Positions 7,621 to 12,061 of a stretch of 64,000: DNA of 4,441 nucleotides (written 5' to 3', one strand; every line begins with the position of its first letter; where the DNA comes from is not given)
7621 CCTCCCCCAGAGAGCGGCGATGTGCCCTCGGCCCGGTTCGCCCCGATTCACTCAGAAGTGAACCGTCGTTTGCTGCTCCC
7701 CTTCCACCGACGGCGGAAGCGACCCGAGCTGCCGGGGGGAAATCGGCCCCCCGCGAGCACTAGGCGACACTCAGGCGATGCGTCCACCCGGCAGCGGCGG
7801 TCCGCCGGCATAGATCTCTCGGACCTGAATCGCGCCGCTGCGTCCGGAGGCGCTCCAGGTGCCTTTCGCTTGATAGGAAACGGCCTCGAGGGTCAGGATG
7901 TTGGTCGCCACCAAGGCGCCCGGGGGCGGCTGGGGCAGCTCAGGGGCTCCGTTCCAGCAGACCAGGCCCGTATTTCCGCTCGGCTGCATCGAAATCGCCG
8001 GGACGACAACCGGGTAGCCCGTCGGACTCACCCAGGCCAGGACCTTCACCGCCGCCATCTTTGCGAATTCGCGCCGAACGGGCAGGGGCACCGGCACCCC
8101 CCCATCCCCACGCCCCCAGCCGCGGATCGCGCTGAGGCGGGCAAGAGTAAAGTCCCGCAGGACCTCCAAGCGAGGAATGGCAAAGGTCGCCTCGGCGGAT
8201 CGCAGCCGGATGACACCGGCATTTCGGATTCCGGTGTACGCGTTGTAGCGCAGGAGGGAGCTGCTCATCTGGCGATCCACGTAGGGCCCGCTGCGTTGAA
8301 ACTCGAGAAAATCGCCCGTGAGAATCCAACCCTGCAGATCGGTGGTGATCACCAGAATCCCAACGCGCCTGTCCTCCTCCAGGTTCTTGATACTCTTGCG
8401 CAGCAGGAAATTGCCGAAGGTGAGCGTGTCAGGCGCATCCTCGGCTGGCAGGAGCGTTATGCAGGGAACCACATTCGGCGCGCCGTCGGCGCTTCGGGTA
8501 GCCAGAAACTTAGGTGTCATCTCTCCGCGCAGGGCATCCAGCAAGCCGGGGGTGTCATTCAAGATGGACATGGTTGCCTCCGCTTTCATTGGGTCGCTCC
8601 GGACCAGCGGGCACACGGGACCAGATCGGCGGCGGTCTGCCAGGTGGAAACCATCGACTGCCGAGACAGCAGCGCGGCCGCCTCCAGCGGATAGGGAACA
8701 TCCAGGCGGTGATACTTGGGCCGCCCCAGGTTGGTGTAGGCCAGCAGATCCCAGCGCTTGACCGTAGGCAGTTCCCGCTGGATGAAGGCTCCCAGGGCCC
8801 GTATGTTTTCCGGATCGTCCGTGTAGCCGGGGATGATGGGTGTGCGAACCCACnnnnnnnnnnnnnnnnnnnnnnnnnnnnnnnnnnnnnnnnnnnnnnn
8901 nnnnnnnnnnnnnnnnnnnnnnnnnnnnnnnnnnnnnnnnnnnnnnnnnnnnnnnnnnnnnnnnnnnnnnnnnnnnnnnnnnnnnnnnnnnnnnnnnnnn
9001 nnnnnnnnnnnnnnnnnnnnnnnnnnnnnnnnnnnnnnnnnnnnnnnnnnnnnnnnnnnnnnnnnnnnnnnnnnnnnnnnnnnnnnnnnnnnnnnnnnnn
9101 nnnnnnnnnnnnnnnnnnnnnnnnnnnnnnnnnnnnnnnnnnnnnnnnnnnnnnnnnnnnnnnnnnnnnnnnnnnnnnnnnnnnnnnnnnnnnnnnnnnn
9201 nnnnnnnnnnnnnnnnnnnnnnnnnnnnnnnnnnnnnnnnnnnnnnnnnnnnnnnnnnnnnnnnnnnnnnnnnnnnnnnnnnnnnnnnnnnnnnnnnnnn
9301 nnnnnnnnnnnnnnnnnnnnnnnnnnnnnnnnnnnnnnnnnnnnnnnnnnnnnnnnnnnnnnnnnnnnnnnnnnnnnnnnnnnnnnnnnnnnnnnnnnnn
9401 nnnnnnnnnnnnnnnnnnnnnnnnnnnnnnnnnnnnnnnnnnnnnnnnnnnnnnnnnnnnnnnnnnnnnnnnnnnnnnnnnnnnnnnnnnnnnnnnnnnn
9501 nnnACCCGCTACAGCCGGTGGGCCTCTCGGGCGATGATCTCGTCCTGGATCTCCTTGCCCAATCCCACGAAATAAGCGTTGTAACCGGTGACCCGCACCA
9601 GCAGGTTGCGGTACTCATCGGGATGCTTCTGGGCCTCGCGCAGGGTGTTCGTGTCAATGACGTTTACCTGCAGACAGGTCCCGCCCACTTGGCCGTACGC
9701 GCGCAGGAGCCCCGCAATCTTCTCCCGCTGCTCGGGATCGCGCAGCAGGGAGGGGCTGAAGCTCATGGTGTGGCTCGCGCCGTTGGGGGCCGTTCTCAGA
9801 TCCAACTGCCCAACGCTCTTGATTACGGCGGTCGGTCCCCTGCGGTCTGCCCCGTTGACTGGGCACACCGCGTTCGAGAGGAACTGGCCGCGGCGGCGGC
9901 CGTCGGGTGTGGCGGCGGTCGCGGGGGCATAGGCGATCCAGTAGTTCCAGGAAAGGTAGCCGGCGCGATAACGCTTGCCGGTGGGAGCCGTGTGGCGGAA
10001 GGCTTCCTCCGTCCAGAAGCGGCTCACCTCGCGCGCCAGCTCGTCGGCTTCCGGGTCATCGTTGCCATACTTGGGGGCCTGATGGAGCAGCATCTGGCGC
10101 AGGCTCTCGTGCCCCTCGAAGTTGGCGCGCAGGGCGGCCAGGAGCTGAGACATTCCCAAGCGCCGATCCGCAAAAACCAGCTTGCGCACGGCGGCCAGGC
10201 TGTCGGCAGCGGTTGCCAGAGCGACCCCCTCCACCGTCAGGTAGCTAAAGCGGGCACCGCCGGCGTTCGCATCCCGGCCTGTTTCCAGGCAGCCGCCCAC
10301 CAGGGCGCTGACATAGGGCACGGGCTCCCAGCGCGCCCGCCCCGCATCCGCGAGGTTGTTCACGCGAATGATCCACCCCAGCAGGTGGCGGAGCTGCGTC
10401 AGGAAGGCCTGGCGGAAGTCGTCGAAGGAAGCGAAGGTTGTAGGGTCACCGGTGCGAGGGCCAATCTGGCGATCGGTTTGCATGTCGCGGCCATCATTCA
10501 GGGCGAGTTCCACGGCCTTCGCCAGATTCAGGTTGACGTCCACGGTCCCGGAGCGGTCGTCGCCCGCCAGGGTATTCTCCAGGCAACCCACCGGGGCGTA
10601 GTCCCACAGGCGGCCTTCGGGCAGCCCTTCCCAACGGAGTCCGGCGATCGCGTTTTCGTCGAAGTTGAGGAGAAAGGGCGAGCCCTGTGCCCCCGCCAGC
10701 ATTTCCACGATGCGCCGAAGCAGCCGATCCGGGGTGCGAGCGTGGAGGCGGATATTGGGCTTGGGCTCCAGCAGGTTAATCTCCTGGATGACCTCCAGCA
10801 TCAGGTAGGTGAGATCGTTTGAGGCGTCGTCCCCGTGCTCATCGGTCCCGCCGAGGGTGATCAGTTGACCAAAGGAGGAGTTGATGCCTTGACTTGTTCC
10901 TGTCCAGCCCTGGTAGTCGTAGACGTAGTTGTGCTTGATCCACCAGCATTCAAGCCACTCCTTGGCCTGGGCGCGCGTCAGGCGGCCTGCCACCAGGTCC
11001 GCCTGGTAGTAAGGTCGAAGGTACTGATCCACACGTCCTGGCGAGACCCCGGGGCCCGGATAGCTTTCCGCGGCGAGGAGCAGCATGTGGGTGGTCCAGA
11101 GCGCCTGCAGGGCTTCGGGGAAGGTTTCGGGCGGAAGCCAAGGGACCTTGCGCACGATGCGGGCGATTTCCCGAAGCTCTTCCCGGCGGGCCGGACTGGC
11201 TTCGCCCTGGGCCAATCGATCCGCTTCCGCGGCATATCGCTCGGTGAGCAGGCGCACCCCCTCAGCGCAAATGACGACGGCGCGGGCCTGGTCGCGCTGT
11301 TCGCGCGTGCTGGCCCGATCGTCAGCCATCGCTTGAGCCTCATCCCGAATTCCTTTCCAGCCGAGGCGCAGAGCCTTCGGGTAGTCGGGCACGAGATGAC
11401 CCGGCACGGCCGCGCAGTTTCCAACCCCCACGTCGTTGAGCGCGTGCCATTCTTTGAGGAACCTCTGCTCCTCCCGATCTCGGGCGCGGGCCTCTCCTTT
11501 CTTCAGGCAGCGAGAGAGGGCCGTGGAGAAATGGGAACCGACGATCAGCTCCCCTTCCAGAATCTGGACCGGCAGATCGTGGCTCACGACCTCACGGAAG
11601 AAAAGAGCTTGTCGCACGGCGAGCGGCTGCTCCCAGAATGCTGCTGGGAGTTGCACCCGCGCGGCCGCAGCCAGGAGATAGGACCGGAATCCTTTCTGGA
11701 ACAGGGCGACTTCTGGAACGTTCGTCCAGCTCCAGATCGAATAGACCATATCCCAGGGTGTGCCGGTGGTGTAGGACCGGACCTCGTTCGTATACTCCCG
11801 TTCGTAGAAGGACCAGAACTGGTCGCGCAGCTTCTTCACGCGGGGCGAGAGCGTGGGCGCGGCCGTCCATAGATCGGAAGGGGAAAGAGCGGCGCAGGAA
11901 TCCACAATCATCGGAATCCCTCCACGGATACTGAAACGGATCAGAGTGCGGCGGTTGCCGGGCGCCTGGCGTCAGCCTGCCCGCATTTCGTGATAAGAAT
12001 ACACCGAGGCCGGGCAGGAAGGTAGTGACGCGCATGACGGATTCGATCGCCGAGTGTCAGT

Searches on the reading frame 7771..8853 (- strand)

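Call 79: search_protein_families(library=pfam, proteins=[window:7771-8853:-], max_evalue=0.0001)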
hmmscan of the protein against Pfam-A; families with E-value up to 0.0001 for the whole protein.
window:7771-8853:- (360 aa): 1 family
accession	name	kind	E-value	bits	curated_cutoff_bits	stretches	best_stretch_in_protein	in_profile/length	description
PF01243.27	PNPOx_N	-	8.9e-06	26.5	28.1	0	116-193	16-83/120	Pyridoxamine 5'-phosphate oxidase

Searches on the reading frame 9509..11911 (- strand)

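Call 6: search_protein_families(library=pfam, proteins=[window:9509-11911:-])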
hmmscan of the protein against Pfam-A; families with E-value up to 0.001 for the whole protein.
window:9509-11911:- (800 aa): 2 families
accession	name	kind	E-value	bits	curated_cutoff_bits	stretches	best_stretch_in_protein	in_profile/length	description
PF02901.20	PFL-like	-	8.6e-139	464.5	24.3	1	149-656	132-641/647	Pyruvate formate lyase-like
PF01228.26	Gly_radical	-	5.4e-28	98.1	22.2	1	680-782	3-106/106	Glycine radical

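Call 7: search_protein_families(library=ncbifam, proteins=[window:9509-11911:-])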
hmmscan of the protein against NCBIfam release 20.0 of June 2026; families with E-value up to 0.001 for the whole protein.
window:9509-11911:- (800 aa): 12 families
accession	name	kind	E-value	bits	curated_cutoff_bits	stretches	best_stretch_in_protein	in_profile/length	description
TIGR01774.1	PFL2-3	subfamily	5.2e-155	517.8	678.2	1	168-800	153-786/786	formate C-acetyltransferase/glycerol dehydratase family glycyl radical enzyme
NF043068.1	glycl_HYPD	equivalog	2.4e-134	449.2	1100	1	197-797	185-781/784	trans-4-hydroxy-L-proline dehydratase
NF048011.1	SfplDhtHpsGDes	equivalog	8.3e-132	441.1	1000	1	173-799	186-820/821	(2S)-3-sulfopropanediol dehydratase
TIGR04394.1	choline_CutC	equivalog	1.2e-117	394.5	1050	1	182-796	170-784/789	choline trimethylamine-lyase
NF048009.1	SfplDhtHpfGKleb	equivalog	3.8e-117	392.4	1000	1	170-796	182-820/824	(2S)-3-sulfopropanediol dehydratase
NF007437.0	PRK09983.1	equivalog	3e-107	359.6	1109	1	170-800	154-765/765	formate C-acetyltransferase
NF033718.1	indole_decarb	equivalog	9.4e-87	292.1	1100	1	164-796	208-864/868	indoleacetate decarboxylase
NF033715.1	glycyl_HPDL_Lrg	equivalog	1.1e-75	255.1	1150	1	210-796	273-897/901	4-hydroxyphenylacetate decarboxylase large subunit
TIGR01255.1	pyr_form_ly_1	equivalog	1.8e-28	99.5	994.2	1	612-798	548-741/744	formate C-acetyltransferase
NF038360.1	rad_fix_GrcA3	exception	8.8e-18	64.2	158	1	727-798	4-75/78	autonomous glycyl radical cofactor GrcA3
NF008341.1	PRK11127.1-1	equivalog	4.6e-12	45.8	145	1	748-799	27-78/80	autonomous glycyl radical cofactor GrcA2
TIGR04365.1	spare_glycyl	equivalog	7.9e-10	39.1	170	1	741-795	66-120/126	autonomous glycyl radical cofactor GrcA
